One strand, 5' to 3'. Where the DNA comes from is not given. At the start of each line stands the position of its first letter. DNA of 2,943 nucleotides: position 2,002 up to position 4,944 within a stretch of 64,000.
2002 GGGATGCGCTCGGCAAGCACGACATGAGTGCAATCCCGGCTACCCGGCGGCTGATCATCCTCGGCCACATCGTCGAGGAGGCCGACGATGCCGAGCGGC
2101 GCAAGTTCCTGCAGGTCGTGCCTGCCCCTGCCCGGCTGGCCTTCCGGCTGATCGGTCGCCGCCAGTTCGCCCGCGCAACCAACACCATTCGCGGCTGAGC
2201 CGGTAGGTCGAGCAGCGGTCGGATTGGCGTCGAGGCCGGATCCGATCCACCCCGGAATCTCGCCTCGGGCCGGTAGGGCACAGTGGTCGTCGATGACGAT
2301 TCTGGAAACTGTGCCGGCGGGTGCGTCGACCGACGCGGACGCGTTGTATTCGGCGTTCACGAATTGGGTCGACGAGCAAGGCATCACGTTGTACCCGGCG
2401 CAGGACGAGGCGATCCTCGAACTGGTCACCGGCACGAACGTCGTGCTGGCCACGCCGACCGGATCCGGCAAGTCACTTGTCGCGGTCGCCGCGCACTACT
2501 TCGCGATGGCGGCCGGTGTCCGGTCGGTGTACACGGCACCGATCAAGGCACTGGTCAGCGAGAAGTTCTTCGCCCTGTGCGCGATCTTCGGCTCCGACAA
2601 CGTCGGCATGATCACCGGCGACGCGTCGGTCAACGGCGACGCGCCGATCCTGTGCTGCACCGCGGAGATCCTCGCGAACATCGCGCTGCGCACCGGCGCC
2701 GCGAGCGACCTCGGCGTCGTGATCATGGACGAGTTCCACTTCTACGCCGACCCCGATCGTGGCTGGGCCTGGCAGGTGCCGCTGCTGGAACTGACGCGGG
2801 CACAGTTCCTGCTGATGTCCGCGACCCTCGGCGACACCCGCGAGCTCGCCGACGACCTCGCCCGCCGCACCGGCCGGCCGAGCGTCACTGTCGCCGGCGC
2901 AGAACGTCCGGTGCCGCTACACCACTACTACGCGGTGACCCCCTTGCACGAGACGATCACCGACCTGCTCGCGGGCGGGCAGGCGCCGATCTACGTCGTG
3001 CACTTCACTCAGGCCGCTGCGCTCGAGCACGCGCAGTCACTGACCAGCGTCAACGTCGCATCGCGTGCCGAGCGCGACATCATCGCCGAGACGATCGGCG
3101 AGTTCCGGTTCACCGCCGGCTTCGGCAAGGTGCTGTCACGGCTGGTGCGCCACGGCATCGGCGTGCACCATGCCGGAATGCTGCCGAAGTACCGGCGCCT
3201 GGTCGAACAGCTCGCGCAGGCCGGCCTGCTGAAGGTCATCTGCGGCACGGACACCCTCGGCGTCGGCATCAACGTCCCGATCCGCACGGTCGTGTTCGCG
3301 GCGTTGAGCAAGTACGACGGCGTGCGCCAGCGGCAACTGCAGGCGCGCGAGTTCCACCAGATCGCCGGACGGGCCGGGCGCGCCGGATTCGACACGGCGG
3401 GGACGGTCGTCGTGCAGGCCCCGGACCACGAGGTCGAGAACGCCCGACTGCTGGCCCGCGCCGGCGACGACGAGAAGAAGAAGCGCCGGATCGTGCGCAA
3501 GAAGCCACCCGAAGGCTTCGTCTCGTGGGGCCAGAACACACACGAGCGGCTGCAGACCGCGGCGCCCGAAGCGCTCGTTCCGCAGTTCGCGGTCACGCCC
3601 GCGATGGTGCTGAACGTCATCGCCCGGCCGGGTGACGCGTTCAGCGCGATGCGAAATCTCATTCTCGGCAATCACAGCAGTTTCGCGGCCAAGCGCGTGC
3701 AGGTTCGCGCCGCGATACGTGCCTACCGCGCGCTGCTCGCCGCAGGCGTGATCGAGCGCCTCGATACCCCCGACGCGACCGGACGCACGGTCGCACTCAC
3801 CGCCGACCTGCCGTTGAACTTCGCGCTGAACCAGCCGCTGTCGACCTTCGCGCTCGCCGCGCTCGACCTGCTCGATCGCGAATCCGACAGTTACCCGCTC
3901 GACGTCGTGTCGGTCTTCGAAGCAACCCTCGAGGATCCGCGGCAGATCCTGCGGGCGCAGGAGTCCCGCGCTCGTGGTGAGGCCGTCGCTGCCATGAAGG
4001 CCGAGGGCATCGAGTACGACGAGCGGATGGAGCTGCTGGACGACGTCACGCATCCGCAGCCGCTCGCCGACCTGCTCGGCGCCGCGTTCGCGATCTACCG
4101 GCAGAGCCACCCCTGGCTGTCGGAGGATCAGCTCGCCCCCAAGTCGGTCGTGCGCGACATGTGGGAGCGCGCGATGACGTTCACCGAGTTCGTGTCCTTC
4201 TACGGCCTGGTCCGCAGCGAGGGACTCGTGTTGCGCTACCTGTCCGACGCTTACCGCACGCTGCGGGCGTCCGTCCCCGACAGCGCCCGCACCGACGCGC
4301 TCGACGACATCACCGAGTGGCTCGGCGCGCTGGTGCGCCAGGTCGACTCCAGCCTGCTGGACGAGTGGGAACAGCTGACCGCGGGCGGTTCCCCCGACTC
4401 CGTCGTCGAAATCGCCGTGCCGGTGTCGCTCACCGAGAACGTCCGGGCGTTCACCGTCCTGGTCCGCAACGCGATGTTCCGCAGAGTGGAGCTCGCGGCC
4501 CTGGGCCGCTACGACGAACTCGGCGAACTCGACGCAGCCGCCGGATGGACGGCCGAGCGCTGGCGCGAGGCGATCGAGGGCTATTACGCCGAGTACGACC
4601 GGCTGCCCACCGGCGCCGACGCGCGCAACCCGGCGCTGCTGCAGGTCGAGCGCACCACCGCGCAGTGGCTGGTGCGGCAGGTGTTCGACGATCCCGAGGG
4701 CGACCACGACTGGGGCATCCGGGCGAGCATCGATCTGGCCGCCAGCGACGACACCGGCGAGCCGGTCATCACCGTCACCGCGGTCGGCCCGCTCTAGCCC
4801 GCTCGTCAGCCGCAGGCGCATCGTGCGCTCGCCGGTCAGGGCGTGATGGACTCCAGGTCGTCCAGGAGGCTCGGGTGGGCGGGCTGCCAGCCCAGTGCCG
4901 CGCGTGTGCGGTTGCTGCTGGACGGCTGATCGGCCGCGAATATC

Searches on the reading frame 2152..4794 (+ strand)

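Call 79: search_protein_families(library=pfam, proteins=[window:2152-4794:+], max_evalue=0.0001)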
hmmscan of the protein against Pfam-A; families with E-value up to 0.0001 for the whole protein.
window:2152-4794:+ (881 aa): 5 families
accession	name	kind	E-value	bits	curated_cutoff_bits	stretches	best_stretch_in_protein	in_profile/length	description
PF12029.13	DUF3516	-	9.6e-204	678.1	25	1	423-878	1-464/464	Domain of unknown function (DUF3516)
PF00270.35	DEAD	-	4.4e-19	69.3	26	1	82-229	2-163/167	DEAD/DEAH box helicase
PF22527.2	DEXQc_Suv3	-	1.6e-08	34.7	27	1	100-218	19-125/154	DEXQ-box helicase domain of Suv3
PF00271.37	Helicase_C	-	3.4e-07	30.9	23.5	1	333-412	39-110/110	Helicase conserved C-terminal domain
PF04851.21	ResIII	-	4.8e-06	27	22.5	1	78-226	2-162/164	Type III restriction enzyme, res subunit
